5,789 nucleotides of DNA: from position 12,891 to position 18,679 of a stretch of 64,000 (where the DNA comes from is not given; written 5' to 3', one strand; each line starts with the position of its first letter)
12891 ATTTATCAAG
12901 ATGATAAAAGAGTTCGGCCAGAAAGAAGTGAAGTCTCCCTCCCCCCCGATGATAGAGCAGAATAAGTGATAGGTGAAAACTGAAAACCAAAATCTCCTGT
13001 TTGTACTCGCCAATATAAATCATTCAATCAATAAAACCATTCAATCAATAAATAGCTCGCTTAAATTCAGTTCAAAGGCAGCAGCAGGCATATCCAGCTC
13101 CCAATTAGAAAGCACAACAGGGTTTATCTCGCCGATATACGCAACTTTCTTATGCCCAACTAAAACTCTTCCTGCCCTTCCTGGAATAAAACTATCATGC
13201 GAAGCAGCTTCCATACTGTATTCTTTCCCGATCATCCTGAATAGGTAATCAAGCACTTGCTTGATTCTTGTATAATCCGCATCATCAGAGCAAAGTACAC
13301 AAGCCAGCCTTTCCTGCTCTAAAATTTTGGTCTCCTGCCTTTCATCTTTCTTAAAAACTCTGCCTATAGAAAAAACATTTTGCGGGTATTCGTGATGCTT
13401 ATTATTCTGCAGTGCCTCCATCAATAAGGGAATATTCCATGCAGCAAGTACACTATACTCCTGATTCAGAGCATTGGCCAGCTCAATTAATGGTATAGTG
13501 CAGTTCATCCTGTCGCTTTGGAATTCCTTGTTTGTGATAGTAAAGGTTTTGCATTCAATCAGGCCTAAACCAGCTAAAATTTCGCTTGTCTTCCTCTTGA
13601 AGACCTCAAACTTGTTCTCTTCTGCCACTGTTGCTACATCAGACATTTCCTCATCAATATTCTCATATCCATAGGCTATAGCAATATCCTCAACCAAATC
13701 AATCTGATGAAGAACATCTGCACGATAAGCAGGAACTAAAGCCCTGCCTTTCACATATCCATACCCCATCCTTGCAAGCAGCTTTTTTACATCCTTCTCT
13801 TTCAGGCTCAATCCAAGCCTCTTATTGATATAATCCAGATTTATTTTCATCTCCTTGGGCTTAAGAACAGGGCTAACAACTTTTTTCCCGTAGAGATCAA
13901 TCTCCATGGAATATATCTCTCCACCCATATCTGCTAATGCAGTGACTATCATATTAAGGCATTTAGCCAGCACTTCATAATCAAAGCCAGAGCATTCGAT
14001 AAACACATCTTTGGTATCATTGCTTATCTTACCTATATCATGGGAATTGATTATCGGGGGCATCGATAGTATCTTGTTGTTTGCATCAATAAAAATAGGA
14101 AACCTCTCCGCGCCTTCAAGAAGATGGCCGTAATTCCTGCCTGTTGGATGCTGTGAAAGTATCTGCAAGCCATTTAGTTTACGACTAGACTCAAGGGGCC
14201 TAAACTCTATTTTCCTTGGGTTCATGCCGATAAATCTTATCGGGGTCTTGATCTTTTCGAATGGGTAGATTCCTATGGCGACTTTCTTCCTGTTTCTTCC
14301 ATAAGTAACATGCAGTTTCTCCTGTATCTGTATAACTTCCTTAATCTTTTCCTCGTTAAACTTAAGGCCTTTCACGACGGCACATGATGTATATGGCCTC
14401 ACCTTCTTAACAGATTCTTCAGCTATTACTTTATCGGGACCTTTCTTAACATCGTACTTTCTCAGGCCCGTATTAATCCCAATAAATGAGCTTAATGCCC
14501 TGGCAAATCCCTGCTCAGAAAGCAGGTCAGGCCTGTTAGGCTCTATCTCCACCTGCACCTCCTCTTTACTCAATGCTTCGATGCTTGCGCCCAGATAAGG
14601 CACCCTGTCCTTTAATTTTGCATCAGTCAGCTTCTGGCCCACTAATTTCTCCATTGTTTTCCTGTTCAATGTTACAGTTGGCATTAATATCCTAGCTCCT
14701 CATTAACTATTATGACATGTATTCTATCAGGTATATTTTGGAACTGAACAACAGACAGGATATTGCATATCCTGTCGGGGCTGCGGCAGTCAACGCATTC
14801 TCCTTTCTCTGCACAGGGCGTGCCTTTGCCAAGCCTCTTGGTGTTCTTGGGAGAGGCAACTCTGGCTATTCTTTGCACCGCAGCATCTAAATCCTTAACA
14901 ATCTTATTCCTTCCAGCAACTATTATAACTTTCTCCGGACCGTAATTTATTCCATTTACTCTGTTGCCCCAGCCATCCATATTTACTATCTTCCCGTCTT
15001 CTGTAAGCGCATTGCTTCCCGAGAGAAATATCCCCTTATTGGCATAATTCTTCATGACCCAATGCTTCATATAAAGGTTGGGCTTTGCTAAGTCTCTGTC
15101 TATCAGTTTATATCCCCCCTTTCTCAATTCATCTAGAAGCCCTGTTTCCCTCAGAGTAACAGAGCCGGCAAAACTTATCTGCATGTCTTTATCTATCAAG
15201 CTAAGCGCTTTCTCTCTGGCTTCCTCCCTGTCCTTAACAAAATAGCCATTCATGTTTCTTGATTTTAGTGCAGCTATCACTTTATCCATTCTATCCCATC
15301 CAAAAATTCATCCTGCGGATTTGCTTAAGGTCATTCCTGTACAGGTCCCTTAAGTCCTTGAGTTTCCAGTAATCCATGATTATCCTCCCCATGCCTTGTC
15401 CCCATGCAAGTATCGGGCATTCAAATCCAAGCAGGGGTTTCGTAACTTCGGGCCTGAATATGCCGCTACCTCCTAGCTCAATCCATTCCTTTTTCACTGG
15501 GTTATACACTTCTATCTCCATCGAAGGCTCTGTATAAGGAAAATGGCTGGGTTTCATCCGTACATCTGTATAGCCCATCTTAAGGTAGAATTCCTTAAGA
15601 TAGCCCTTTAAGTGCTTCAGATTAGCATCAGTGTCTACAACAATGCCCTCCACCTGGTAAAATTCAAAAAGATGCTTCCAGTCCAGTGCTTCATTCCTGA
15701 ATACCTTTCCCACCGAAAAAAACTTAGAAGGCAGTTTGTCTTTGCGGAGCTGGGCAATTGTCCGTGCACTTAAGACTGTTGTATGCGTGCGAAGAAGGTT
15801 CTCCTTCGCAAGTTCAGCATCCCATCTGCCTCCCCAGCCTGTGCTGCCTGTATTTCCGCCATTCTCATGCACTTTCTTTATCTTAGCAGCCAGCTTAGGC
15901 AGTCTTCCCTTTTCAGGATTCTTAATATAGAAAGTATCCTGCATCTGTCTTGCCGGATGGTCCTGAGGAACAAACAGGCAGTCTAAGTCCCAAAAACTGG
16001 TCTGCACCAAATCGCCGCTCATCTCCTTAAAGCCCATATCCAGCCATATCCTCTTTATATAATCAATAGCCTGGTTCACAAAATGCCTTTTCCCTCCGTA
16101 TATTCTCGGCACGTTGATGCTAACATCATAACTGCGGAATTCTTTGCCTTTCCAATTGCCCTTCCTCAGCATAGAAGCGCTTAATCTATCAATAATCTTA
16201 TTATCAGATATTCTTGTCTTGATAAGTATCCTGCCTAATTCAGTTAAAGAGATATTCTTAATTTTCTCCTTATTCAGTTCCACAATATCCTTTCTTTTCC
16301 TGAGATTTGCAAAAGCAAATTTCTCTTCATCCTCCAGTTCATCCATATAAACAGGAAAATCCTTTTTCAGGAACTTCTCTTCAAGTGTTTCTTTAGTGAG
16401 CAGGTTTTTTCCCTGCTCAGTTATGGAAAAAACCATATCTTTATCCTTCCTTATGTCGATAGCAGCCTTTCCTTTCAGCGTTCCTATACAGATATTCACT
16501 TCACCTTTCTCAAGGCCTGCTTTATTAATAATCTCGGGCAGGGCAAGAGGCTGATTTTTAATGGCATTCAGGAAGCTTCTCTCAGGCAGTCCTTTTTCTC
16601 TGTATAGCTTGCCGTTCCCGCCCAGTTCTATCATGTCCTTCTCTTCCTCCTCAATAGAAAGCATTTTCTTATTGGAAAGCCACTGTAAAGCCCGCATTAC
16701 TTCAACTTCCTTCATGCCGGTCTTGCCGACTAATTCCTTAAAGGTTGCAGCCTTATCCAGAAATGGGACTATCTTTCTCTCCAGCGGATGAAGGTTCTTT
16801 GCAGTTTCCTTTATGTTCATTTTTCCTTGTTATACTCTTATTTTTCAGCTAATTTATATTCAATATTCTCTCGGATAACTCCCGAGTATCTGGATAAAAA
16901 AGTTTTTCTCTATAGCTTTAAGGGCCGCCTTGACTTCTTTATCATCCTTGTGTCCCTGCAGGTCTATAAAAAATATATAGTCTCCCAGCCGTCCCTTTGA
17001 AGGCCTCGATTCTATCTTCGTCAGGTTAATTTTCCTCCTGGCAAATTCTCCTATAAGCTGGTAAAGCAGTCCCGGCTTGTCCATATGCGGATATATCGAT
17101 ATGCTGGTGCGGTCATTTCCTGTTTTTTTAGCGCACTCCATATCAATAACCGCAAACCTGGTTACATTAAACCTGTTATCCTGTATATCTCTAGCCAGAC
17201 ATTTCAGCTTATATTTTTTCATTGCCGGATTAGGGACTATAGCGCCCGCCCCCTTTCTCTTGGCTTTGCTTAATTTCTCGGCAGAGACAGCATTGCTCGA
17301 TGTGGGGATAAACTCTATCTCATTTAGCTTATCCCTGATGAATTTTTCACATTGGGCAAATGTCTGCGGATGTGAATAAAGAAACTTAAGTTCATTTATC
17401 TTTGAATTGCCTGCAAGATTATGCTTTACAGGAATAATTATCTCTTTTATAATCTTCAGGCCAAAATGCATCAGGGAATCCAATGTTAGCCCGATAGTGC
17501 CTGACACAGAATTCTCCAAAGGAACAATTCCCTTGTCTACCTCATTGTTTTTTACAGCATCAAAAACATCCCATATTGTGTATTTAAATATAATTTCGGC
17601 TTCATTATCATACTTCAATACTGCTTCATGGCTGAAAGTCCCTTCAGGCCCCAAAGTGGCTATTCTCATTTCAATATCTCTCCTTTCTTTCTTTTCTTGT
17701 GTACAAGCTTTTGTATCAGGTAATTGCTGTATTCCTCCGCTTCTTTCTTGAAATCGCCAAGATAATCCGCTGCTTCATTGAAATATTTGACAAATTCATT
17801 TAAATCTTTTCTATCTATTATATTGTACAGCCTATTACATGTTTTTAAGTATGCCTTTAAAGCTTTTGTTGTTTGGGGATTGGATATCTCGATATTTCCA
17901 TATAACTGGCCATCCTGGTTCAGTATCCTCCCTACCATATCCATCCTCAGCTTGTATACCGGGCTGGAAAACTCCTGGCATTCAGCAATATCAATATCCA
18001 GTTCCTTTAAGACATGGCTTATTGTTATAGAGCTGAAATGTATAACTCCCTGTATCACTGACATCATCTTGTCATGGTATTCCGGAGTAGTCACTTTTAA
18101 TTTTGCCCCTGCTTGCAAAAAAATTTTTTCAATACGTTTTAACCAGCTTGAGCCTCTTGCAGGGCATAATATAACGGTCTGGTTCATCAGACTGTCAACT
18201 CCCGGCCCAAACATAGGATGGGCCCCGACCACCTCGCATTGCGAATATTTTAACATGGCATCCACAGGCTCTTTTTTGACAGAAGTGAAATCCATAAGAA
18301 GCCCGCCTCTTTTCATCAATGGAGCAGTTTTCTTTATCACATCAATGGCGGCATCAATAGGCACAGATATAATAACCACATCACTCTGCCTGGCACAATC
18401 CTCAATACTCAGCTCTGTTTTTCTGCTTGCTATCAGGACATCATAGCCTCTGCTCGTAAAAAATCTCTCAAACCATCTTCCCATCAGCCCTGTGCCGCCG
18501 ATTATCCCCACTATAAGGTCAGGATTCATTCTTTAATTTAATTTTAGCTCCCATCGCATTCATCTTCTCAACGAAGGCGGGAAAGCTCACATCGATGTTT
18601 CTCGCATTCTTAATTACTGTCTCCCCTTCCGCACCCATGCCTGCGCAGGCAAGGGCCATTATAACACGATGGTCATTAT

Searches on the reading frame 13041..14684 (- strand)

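Call 19: search_protein_families(library=pfam, proteins=[window:13041-14684:-], max_evalue=0.00001)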
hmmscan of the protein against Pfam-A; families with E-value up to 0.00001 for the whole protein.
window:13041-14684:- (547 aa): 5 families
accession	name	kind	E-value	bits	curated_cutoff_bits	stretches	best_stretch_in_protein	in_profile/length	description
PF17759.6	tRNA_synthFbeta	-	4.6e-39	134.5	22.4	1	345-541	3-214/214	Phenylalanyl tRNA synthetase beta chain CLM domain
PF03484.21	B5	-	8.1e-24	84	28.6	1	279-340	1-67/67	tRNA synthetase B5 domain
PF18262.7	PhetRS_B1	-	4.8e-07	30.4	26.8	0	1-68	1-81/83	Phe-tRNA synthetase beta subunit B1 domain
PF01409.25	tRNA-synt_2d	-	1.6e-06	28.2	19.8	1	408-491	78-160/246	tRNA synthetases class II core domain (F)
PF03483.22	B3_4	-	2.2e-06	27.8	29.3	1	113-240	34-133/174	B3/4 domain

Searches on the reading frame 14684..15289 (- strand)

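Call 72: search_protein_families(library=pfam, proteins=[window:14684-15289:-], max_evalue=0.0001)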
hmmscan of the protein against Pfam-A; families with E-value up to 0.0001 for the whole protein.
window:14684-15289:- (201 aa): 1 family
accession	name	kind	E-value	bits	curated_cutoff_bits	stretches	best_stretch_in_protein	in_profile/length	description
PF02589.21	LUD_dom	-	9.2e-45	153.1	22.6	1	2-195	2-189/189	LUD domain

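Call 80: search_protein_families(library=ncbifam, proteins=[window:14684-15289:-], max_evalue=0.00001)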
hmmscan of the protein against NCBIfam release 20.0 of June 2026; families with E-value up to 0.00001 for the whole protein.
window:14684-15289:- (201 aa): 0 families

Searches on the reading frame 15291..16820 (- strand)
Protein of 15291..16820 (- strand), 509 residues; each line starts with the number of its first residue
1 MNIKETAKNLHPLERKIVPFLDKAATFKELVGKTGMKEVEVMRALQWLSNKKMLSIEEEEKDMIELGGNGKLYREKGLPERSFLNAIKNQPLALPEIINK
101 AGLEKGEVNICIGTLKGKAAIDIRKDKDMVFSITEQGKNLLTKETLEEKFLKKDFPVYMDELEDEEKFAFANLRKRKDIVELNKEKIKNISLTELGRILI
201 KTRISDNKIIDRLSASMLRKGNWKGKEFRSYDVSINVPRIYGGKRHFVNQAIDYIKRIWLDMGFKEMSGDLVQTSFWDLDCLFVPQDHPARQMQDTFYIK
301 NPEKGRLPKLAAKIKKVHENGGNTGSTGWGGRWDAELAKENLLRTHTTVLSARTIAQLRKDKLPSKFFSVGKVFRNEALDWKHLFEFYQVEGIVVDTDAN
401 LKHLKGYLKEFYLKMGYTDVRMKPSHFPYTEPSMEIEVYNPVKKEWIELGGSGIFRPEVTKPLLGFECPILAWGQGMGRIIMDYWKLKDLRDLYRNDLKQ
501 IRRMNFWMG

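Call 19: search_protein_families(library=pfam, proteins=[window:15291-16820:-], max_evalue=0.00001)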
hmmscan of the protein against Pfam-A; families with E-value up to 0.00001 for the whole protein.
window:15291-16820:- (509 aa): 1 family
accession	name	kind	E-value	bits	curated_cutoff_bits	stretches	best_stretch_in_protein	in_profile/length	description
PF01409.25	tRNA-synt_2d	-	5.1e-80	268.9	19.8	1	231-503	2-245/246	tRNA synthetases class II core domain (F)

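Call 21: find_homologous_proteins(query=window:15291-16820:-, max_evalue=1e-30)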
Query window:15291-16820:- (509 aa): 7861 proteins with E <= 1e-30 among 8000 candidates; the best 120 are listed.
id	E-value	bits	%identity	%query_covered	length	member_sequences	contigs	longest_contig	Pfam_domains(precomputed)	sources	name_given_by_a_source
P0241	0.0e+0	1162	100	100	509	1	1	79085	PF01409.26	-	-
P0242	1.2e-252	857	71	100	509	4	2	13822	PF01409.26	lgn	-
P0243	2.2e-251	853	71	100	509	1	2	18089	PF01409.26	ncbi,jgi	-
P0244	4.7e-251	852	71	100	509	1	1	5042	PF01409.26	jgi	-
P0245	5.7e-251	852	71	100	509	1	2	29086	PF01409.26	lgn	-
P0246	2.3e-250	850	71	100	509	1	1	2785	PF01409.26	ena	-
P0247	1.7e-245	834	69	100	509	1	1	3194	PF01409.26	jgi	jgi:phenylalanyl-tRNA synthetase alpha chain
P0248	3.4e-239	813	68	100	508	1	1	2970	PF01409.26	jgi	jgi:phenylalanyl-tRNA synthetase alpha chain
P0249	7.2e-239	812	67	100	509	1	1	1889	PF01409.26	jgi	jgi:phenylalanyl-tRNA synthetase alpha chain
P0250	1.1e-238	811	69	100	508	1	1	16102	PF01409.26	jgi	jgi:phenylalanyl-tRNA synthetase alpha chain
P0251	1.2e-235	801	66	100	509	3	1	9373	PF01409.26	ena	-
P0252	2.8e-233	793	66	100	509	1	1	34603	PF01409.26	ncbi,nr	ncbi:phenylalanine--tRNA ligase subunit alpha [Candidatus Woesearchaeota archaeon]|nr:phenylalanine-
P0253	6.4e-233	792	66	100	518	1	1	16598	PF01409.26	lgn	-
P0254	7.9e-230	782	65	100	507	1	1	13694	PF01409.26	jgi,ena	-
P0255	2.1e-226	771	66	100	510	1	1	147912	PF01409.26,PF10771.16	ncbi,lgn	-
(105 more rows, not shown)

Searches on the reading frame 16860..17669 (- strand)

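Call 19: search_protein_families(library=pfam, proteins=[window:16860-17669:-], max_evalue=0.00001)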
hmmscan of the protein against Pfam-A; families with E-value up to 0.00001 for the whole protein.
window:16860-17669:- (269 aa): 2 families
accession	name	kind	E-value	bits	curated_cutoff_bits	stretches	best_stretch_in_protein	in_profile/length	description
PF00800.23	PDT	-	5.1e-57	193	25.2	1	3-177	1-178/181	Prephenate dehydratase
PF01842.31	ACT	-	1.7e-13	50.5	27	1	196-254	8-65/66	ACT domain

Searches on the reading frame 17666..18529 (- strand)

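Call 19: search_protein_families(library=pfam, proteins=[window:17666-18529:-], max_evalue=0.00001)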
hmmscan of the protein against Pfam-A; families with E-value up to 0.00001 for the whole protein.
window:17666-18529:- (287 aa): 3 families
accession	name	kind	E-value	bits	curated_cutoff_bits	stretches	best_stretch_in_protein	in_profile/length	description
PF02153.23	PDH_N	-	1.2e-22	80.5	26.5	1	43-144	33-152/154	Prephenate dehydrogenase, nucleotide-binding domain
PF20463.3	PDH_C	-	2e-16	60.6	22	1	148-251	1-101/102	Prephenate dehydrogenase, dimerization domain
PF03807.23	F420_oxidored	-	8.2e-06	26.8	21.6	0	7-69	2-80/94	NADP oxidoreductase coenzyme F420-dependent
